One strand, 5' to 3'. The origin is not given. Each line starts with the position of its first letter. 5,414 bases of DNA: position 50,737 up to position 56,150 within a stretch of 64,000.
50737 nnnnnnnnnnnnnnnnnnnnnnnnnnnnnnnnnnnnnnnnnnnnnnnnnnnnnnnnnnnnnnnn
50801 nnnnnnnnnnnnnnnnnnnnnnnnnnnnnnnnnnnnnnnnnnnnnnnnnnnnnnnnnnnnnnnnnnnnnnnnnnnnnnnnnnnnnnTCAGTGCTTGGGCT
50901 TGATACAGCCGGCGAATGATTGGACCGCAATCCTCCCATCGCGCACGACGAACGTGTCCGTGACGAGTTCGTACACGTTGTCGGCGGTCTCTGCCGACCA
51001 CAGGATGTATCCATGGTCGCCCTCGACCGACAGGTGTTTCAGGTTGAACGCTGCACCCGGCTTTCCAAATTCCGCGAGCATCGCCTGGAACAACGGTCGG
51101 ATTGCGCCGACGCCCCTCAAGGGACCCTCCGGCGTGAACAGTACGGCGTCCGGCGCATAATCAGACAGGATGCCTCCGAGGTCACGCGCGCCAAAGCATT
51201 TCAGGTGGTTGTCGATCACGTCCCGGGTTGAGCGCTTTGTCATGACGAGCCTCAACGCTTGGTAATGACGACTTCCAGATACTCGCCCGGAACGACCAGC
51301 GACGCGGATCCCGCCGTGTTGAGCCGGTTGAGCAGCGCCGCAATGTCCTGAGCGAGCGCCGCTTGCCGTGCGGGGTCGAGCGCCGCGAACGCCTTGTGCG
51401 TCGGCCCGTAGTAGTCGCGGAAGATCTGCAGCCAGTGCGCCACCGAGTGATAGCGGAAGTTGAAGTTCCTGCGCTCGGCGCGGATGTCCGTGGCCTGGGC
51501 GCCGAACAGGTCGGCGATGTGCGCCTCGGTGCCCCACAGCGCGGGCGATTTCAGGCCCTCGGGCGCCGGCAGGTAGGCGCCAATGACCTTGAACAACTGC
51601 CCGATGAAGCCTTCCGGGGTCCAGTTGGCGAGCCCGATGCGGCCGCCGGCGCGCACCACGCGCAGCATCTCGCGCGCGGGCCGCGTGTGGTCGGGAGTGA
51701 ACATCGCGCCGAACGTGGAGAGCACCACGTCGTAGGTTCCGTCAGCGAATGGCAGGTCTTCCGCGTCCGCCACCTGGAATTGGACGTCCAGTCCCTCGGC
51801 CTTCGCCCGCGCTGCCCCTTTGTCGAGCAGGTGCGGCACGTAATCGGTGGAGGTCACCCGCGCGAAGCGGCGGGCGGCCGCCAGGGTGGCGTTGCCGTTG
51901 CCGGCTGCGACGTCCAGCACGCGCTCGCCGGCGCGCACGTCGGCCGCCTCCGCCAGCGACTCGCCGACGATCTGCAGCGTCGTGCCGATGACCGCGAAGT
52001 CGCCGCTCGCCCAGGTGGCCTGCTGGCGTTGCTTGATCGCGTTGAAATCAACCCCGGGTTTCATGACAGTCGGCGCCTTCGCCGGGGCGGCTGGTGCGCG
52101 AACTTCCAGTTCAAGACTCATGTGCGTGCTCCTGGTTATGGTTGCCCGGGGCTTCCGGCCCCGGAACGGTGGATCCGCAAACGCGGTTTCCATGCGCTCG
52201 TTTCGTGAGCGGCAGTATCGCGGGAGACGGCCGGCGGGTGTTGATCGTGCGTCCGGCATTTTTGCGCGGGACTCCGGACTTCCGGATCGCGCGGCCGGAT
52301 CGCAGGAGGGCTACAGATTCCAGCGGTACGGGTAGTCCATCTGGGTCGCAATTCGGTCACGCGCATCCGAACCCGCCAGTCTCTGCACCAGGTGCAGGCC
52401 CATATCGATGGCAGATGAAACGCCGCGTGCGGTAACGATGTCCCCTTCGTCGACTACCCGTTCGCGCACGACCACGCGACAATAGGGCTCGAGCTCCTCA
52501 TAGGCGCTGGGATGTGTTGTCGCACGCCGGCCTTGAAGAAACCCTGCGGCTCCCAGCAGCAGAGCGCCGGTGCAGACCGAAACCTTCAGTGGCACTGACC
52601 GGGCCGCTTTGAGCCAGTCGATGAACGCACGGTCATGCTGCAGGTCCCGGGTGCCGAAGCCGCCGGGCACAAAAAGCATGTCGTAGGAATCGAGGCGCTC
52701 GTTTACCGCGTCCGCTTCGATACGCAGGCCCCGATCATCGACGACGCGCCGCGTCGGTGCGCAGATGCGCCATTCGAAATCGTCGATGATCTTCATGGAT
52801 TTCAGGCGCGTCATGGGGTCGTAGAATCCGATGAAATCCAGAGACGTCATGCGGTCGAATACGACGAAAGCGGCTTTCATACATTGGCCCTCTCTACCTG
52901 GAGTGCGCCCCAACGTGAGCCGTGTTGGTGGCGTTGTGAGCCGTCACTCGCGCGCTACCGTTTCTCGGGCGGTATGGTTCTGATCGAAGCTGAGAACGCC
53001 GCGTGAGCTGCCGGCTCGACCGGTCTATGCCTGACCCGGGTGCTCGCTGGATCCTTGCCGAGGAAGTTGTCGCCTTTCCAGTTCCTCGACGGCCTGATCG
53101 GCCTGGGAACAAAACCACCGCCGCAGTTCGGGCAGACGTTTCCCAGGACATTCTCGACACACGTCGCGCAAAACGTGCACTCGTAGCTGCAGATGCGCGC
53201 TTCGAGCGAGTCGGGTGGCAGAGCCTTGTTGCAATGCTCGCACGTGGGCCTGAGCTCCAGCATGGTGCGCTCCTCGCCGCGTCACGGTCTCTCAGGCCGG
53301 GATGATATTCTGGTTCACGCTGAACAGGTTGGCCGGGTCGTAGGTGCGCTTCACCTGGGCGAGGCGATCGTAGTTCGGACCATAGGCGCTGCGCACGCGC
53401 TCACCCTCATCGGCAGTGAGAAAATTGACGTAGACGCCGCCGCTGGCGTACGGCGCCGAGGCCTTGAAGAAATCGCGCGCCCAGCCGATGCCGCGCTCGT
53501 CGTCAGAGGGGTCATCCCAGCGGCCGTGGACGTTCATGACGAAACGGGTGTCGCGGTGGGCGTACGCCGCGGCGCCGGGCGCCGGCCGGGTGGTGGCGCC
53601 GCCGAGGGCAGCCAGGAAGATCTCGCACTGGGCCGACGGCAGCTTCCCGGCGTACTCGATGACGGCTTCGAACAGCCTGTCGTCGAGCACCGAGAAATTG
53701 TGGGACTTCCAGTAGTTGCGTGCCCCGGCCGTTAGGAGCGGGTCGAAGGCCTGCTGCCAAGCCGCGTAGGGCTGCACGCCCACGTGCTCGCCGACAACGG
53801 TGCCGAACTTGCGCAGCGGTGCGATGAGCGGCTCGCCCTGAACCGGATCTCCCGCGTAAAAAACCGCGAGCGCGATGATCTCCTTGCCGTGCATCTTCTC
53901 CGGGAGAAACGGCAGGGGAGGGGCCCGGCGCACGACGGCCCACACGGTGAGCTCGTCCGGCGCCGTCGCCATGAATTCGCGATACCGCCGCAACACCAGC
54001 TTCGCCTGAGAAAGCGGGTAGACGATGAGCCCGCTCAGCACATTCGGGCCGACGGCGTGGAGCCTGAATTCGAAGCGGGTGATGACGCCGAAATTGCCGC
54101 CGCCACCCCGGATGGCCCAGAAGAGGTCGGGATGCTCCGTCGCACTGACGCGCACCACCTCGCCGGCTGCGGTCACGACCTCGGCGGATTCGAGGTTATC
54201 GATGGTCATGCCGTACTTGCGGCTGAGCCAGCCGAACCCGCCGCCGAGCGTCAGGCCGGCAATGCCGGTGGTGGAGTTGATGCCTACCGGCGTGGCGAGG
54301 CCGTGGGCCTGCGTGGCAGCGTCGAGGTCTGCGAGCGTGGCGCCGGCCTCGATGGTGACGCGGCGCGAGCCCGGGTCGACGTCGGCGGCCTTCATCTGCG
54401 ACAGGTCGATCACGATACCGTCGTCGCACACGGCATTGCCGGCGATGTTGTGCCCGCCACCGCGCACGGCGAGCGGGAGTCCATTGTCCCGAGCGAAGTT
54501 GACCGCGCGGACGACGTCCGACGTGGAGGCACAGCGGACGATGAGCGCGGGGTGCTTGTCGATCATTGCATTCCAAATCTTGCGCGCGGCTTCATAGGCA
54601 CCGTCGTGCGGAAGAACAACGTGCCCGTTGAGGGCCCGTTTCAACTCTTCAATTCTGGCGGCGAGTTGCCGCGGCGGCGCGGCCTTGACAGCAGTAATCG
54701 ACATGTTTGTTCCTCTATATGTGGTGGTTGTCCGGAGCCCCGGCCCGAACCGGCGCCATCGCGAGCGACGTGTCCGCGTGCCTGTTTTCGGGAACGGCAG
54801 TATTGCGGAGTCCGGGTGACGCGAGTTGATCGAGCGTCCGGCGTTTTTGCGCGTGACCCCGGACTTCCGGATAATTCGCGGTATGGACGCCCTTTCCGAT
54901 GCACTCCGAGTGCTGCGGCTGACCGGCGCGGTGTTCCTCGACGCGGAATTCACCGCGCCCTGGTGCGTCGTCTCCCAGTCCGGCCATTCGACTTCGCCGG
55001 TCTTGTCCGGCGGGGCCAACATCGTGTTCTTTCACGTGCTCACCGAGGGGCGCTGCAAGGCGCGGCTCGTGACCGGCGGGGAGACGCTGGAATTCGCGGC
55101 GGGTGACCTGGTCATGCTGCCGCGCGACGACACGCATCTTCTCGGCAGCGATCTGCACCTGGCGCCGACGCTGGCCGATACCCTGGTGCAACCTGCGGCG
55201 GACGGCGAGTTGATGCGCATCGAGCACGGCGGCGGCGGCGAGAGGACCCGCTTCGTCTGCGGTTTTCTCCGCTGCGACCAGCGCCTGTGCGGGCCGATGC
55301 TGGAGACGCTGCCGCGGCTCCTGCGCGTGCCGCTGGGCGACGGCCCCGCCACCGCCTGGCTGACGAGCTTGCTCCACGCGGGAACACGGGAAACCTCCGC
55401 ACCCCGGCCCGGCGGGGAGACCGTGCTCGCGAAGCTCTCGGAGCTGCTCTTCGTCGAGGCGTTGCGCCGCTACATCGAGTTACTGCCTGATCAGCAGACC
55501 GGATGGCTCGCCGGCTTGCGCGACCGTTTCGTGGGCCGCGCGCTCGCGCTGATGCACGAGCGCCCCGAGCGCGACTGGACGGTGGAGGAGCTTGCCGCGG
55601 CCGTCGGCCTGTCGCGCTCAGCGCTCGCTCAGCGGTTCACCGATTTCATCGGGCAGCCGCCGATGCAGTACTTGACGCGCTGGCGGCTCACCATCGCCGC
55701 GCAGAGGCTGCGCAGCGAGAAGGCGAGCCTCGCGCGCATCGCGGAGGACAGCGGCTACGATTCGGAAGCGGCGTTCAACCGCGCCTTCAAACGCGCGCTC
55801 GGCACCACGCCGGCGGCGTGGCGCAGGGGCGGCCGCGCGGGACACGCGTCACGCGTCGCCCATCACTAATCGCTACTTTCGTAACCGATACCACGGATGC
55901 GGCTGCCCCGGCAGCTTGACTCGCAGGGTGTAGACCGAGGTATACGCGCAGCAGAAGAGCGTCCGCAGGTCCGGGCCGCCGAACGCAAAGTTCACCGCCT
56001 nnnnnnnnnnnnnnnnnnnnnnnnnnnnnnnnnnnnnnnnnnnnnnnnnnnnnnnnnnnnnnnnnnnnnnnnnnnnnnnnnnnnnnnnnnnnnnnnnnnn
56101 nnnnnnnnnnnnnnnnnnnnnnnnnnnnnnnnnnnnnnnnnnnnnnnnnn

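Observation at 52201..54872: A ~95-bp intergenic element present twice, 2.5 kb apart, with clustered TCCGG/CCGGA palindromes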

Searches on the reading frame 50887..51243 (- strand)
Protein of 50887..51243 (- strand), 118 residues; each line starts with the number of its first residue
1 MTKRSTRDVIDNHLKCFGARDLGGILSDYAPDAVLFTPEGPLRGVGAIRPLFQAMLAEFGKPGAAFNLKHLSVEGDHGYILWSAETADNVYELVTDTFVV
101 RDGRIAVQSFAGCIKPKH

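Call 9: search_protein_families(library=pfam, proteins=[window:50887-51243:-])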
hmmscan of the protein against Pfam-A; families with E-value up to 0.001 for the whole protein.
window:50887-51243:- (118 aa): 1 family
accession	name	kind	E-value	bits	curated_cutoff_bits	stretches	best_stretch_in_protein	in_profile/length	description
PF12680.13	SnoaL_2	-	5.5e-13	49.8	27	1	12-106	3-100/102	SnoaL-like domain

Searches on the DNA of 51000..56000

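Call 8: search_rna_families(source=window, start=51000, end=56000, threshold=evalue, max_evalue=1)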
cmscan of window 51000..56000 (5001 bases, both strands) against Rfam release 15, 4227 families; matches with E-value up to 1: 0.
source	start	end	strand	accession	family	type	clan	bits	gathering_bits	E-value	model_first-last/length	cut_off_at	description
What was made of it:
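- On Cis-regulatory structured RNA: Rfam gave no hits at E <= 1 (call 8).
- There is no Rfam match even at E <= 1 (call 8).
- Tried and rejected: Rfam at a permissive threshold over 51000-56000 gave nothing (call 8).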

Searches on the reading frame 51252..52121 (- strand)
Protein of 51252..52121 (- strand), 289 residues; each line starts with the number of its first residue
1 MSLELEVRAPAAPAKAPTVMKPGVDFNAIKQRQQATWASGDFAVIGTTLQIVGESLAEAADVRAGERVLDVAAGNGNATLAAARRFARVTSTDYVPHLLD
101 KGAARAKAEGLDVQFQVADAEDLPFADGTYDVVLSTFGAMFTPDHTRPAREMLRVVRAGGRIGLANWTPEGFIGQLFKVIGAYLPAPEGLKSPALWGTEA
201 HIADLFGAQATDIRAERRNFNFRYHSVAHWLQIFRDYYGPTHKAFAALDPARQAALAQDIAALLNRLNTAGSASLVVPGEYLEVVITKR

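Call 9: search_protein_families(library=pfam, proteins=[window:51252-52121:-])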
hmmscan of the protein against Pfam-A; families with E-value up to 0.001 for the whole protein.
window:51252-52121:- (289 aa): 6 families
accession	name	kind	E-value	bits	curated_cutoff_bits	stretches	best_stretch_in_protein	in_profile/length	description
PF13649.12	Methyltransf_25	-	1.1e-20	74.5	27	1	68-160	1-97/97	Methyltransferase domain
PF08241.18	Methyltransf_11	-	1.9e-20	73.7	21.2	1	69-162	1-93/95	Methyltransferase domain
PF01209.24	Ubie_methyltran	-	3.4e-16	59.8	20.1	1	59-162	42-149/233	ubiE/COQ5 methyltransferase family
PF13847.12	Methyltransf_31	-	2.8e-14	53.5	27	1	64-163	3-108/145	Methyltransferase domain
PF08242.18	Methyltransf_12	-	4.9e-08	34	30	1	69-162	1-98/98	Methyltransferase domain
PF13489.12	Methyltransf_23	-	1.3e-06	28.7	27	1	58-174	15-126/164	Methyltransferase domain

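Call 21: search_protein_families(library=ncbifam, proteins=[window:51252-52121:-], max_evalue=0.00001)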
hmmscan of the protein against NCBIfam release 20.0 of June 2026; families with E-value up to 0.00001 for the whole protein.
window:51252-52121:- (289 aa): 28 families (the best 25 are shown)
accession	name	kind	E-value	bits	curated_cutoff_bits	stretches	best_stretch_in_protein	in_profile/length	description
NF001241.0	PRK00216.1-2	equivalog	1.4e-18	67.3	327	1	56-168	43-151/231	demethylmenaquinone methyltransferase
TIGR01934.1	MenG_MenH_UbiE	subfamily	1.5e-18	66.9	158.35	1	56-167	31-144/223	ubiquinone/menaquinone biosynthesis methyltransferase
NF001240.0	PRK00216.1-1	equivalog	1.9e-15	56.6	378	1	58-163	57-167/251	bifunctional demethylmenaquinone methyltransferase/2-methoxy-6-polyprenyl-1,4-benzoquinol methylase UbiE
NF047649.1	MTase_UXPK_star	exception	5.9e-15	55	460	1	60-166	73-183/283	methyltransferase/UXPK-star double selenoprotein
NF041537.1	ArsM_AhpD_UU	exception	1.4e-14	53.7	510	1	60-166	72-182/345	arsenite methyltransferase/AhpD domain selenoprotein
NF041536.1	ArsM_DUF2284_UU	exception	7.1e-14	51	575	1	61-166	73-182/459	arsenite methyltransferase/DUF2284 domain selenoprotein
NF008823.0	PRK11873.1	subfamily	1e-13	51.4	263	1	58-165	71-182/272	arsenite methyltransferase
NF001243.0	PRK00216.1-4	equivalog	8.3e-13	48.2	235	1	58-162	41-149/237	demethylmenaquinone methyltransferase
NF001242.0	PRK00216.1-3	equivalog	1e-12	48.1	351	1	63-162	67-173/258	bifunctional demethylmenaquinone methyltransferase/2-methoxy-6-polyprenyl-1,4-benzoquinol methylase UbiE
NF052510.1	methyltran_MpqE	exception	3.6e-12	46.2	335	1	58-162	40-149/234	methyl-plastoquinone biosynthesis methyltransferase MpqE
NF001244.0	PRK00216.1-5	equivalog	4.6e-12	45.7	216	1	59-166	43-155/236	bifunctional demethylmenaquinone methyltransferase/2-methoxy-6-polyprenyl-1,4-benzoquinol methylase UbiE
TIGR02752.1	MenG_heptapren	equivalog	5.5e-12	45.7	419.85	1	59-163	40-148/231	demethylmenaquinone methyltransferase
NF045667.1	MTase_DVU1556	equivalog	9.4e-12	44.8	155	1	54-165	12-120/213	DVU_1556 family methyltransferase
NF043040.1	corrin_prot_MT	hypoth_equivalog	1.6e-11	44.1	180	1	56-171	34-155/216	corrinoid protein-associated methyltransferase CpaM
NF007610.0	PRK10258.1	equivalog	3.2e-11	43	342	1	54-165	32-139/251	malonyl-ACP O-methyltransferase BioC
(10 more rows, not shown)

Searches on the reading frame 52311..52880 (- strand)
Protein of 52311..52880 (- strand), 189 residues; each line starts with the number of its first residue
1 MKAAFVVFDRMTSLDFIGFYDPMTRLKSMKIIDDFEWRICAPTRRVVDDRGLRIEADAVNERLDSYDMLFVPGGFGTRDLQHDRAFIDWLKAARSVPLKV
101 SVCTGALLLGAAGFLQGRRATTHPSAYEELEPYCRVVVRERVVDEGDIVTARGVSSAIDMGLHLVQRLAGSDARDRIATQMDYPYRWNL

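Call 9: search_protein_families(library=pfam, proteins=[window:52311-52880:-])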
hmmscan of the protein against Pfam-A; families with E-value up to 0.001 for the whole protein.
window:52311-52880:- (189 aa): 1 family
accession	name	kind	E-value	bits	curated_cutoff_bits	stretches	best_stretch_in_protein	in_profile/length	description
PF01965.30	DJ-1_PfpI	-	4.9e-23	82.2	26.6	1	1-166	1-164/165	DJ-1/PfpI family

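Call 21: search_protein_families(library=ncbifam, proteins=[window:52311-52880:-], max_evalue=0.00001)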
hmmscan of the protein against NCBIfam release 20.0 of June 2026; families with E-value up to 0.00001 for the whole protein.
window:52311-52880:- (189 aa): 4 families
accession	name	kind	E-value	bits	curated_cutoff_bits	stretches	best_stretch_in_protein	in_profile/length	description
NF006902.0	PRK09393.1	equivalog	1.6e-21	76.9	425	1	37-181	47-195/327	transcriptional regulator FtrA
TIGR01383.1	not_thiJ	equivalog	1.3e-16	60.9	131.25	1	48-179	44-179/180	DJ-1 family glyoxalase III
NF052371.1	TransRegGbdRPseu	equivalog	4.7e-13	48.9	480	1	5-174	21-193/365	choline metabolism transcriptional regulator GbdR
TIGR01382.1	PfpI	subfamily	7.3e-11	41.9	139.05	1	49-157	44-157/169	DJ-1/PfpI/YhbO family deglycase/protease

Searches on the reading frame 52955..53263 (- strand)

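Call 9: search_protein_families(library=pfam, proteins=[window:52955-53263:-])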
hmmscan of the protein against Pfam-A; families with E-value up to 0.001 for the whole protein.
window:52955-53263:- (102 aa): 1 family
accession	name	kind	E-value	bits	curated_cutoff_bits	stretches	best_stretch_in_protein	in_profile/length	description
PF06906.16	DUF1272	-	4.2e-30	104.1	25.3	1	1-57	1-57/57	Protein of unknown function (DUF1272)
